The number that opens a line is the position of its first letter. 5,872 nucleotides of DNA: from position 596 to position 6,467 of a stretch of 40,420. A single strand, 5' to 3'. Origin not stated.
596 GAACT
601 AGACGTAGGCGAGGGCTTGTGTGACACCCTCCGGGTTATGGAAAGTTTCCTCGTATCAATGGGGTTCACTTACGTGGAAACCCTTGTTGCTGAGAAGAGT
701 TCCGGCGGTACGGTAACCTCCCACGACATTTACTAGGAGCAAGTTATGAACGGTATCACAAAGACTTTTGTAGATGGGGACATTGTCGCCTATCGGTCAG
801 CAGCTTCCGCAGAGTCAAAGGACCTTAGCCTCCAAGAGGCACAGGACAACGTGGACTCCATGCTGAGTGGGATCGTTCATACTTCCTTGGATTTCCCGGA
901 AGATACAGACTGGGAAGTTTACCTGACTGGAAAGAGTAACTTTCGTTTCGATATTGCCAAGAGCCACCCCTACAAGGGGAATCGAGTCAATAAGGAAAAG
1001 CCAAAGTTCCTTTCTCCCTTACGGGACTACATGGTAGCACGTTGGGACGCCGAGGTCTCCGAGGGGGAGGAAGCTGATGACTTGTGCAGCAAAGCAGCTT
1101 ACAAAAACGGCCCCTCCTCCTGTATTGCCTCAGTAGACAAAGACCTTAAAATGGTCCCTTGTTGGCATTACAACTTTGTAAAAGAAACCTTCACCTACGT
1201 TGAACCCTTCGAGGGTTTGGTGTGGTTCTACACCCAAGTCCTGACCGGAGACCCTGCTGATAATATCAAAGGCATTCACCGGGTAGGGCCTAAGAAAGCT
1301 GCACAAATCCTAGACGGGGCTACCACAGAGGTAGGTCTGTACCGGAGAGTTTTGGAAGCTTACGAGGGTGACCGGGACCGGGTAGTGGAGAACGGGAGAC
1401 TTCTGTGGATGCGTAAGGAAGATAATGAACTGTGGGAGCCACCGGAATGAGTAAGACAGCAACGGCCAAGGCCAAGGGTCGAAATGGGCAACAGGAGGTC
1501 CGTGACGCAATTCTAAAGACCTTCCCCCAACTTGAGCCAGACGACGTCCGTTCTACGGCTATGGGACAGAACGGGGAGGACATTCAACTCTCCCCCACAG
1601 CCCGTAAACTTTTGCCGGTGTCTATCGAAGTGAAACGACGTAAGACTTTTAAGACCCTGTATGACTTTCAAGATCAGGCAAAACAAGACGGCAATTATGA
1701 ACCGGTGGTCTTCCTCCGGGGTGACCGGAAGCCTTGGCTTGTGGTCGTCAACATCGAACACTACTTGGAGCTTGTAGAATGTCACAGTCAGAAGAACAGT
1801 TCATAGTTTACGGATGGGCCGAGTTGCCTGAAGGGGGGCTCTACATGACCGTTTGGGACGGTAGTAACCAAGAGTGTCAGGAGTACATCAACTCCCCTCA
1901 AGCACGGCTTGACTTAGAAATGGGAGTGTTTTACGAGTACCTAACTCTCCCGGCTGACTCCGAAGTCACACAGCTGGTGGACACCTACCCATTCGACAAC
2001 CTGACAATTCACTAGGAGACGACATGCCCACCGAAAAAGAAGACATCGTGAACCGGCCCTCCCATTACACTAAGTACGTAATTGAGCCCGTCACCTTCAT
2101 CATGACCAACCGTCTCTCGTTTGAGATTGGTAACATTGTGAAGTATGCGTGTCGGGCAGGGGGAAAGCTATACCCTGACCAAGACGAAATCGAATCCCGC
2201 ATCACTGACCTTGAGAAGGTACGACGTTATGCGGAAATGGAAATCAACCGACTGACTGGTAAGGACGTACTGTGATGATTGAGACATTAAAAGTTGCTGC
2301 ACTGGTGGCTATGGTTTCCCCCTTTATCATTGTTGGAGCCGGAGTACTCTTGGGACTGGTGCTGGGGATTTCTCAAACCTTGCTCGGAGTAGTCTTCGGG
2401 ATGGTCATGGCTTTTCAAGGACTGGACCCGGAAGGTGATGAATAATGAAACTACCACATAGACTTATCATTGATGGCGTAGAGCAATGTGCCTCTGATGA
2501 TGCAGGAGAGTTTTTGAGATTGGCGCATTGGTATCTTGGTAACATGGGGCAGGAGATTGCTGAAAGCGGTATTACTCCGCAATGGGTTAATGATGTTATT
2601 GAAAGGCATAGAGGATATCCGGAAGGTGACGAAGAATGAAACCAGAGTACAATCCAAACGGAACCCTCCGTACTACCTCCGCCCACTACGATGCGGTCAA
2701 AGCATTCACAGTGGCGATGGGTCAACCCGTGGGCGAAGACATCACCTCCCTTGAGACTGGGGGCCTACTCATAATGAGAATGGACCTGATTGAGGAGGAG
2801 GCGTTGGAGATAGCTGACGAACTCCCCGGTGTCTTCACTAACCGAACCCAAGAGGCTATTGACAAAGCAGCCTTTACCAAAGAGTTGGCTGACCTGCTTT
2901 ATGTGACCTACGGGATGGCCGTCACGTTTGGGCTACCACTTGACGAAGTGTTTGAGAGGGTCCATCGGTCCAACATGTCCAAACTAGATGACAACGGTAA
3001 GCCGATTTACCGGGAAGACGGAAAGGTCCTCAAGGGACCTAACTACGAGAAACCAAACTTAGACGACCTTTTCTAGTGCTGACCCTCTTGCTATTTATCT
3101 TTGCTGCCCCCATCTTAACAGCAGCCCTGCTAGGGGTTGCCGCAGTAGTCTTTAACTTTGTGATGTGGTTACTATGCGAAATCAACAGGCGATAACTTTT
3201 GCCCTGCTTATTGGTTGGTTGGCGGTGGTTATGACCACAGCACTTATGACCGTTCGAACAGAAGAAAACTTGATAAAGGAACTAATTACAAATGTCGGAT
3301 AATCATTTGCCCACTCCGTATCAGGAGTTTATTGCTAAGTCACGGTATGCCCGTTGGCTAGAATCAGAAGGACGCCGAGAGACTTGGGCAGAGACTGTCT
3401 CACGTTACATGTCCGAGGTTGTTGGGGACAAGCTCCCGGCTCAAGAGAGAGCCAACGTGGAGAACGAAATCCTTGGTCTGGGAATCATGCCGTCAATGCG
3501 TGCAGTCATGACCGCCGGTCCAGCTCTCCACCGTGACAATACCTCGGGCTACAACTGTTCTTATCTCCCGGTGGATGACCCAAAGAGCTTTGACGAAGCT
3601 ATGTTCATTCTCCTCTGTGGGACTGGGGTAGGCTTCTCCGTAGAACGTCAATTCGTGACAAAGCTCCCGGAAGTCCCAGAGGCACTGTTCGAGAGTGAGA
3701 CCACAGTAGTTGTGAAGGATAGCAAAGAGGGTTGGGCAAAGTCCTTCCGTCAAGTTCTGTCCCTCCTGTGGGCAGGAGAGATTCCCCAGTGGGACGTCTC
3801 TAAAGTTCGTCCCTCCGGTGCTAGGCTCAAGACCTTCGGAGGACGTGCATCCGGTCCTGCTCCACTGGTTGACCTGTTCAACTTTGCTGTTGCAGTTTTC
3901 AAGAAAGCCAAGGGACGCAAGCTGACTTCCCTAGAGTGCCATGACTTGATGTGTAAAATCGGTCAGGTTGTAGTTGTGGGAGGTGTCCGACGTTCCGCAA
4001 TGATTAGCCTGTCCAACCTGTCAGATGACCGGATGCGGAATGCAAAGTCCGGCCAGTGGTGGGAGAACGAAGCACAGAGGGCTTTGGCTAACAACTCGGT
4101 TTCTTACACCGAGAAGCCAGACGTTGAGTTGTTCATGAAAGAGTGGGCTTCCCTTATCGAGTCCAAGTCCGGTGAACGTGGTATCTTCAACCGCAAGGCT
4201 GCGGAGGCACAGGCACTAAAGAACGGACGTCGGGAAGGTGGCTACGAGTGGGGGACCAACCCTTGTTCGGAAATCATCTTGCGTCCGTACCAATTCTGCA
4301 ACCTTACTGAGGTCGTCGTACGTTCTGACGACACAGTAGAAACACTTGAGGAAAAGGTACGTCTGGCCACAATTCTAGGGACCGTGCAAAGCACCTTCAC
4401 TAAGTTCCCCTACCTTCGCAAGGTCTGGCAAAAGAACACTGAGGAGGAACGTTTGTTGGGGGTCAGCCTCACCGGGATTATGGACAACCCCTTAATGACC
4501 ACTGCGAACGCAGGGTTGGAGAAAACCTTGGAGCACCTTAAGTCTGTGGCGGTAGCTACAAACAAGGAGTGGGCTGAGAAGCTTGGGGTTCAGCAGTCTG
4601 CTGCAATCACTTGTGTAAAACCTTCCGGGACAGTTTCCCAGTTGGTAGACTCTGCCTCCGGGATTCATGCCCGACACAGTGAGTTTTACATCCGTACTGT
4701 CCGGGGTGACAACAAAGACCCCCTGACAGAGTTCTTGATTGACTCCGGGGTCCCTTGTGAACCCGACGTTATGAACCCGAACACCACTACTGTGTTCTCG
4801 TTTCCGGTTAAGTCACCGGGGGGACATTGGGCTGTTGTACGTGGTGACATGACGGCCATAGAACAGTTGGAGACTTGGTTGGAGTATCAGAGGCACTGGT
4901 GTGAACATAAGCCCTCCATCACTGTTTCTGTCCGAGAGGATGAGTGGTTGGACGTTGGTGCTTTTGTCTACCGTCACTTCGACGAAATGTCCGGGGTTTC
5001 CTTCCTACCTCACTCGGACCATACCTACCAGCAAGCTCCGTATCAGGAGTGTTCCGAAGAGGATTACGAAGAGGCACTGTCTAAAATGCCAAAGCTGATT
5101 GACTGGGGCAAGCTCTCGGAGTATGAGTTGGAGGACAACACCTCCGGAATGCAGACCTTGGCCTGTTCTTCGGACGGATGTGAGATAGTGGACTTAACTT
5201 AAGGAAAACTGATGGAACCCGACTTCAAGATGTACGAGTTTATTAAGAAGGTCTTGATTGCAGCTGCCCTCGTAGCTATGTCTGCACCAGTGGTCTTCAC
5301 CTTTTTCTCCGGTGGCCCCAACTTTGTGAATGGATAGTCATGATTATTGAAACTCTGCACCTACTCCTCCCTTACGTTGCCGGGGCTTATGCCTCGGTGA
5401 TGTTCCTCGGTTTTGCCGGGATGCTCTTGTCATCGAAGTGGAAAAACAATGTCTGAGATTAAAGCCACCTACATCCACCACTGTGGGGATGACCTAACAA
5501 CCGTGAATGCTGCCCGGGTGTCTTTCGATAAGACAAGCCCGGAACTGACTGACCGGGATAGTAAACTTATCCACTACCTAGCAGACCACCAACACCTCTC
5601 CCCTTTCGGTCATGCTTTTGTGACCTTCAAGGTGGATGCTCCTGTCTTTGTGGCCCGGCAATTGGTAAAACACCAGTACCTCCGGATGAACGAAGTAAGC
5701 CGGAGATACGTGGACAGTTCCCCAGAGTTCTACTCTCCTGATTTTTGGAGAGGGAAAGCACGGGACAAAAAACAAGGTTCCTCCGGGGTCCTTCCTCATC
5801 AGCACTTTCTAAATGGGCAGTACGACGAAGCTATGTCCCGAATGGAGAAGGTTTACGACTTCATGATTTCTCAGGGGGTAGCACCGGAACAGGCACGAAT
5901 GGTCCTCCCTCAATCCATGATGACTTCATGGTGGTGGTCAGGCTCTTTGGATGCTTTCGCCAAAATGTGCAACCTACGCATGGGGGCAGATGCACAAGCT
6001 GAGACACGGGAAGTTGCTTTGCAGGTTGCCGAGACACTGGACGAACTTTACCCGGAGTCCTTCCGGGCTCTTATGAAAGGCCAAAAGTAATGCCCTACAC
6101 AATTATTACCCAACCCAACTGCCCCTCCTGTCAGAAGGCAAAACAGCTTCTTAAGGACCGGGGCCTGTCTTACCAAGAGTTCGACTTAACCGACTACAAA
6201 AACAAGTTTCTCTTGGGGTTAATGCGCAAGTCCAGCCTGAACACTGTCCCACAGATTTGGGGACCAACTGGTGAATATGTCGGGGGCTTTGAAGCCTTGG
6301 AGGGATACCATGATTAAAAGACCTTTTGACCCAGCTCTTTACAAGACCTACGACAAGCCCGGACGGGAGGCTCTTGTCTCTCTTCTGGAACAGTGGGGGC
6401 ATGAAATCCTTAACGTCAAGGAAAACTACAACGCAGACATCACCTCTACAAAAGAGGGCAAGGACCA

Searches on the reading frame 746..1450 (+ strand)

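Call 9: search_protein_families(library=phrogs, proteins=[window:746-1450:+], max_evalue=0.001)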
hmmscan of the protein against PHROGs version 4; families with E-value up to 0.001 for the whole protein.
window:746-1450:+ (234 aa): 1 family
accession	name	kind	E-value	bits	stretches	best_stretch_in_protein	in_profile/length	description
phrog_107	-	DNA, RNA and nucleotide metabolism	3e-60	205.9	1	8-228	123-366/542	exonuclease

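Call 69: search_protein_families(library=pfam, proteins=[window:746-1450:+], max_evalue=0.001)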
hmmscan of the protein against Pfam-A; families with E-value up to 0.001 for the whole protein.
window:746-1450:+ (234 aa): 1 family
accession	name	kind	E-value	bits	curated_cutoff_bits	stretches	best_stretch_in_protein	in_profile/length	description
PF01367.25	5_3_exonuc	-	6.7e-07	30.2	40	1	164-202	10-48/97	5'-3' exonuclease, C-terminal SAM fold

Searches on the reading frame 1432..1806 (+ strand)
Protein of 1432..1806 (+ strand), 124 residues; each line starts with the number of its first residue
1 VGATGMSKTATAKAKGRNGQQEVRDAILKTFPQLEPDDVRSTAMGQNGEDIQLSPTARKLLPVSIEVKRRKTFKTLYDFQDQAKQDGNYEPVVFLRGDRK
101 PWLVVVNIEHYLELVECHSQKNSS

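Call 42: search_protein_families(library=phrogs, proteins=[window:1432-1806:+], max_evalue=0.01)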
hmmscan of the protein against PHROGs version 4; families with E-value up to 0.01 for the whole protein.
window:1432-1806:+ (124 aa): 1 family
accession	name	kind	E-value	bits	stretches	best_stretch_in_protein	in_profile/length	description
phrog_244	-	DNA, RNA and nucleotide metabolism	7e-15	56.8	1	6-117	2-112/186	RusA-like Holliday junction resolvase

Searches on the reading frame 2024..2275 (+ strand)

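Call 46: search_protein_families(library=pfam, proteins=[window:2024-2275:+], max_evalue=0.05)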
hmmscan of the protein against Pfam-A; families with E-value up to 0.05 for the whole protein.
window:2024-2275:+ (83 aa): 1 family
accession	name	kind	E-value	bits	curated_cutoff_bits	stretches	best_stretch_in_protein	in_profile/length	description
PF11753.13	DUF3310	-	3.1e-11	43.6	24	1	9-70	1-59/60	Protein of unknwon function (DUF3310)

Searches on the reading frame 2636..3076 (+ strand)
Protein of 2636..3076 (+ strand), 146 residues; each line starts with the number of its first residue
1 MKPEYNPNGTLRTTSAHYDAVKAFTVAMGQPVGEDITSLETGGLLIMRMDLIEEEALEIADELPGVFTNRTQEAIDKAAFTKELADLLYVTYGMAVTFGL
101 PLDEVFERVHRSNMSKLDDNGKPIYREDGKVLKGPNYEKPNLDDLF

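Call 42: search_protein_families(library=phrogs, proteins=[window:2636-3076:+], max_evalue=0.01)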
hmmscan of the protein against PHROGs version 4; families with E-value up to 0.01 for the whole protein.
window:2636-3076:+ (146 aa): 3 families
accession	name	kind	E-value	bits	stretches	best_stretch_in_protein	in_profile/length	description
phrog_671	-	other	1.3e-33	117.5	1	8-144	529-655/678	nucleotide pyrophosphohydrolase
phrog_4159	-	other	3.7e-16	60.2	1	20-144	114-254/270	nucleotide pyrophosphohydrolase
phrog_18404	-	other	0.002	18.3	1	69-117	64-112/264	hydrolase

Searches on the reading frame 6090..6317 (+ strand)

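Call 46: search_protein_families(library=pfam, proteins=[window:6090-6317:+], max_evalue=0.05)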
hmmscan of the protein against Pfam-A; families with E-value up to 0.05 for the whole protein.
window:6090-6317:+ (75 aa): 4 families
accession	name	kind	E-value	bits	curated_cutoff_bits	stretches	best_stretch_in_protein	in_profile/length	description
PF00462.30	Glutaredoxin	-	6.6e-12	45.9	22.9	1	4-57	2-54/60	Glutaredoxin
PF13409.12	GST_N_2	-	0.0095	17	25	1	11-69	2-62/70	Glutathione S-transferase, N-terminal domain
PF13098.12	Thioredoxin_2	-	0.0098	16.7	27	0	5-36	11-37/104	Thioredoxin-like domain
PF05768.20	Glrx-like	-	0.022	15.6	26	1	4-27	3-26/77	Glutaredoxin-like domain (DUF836)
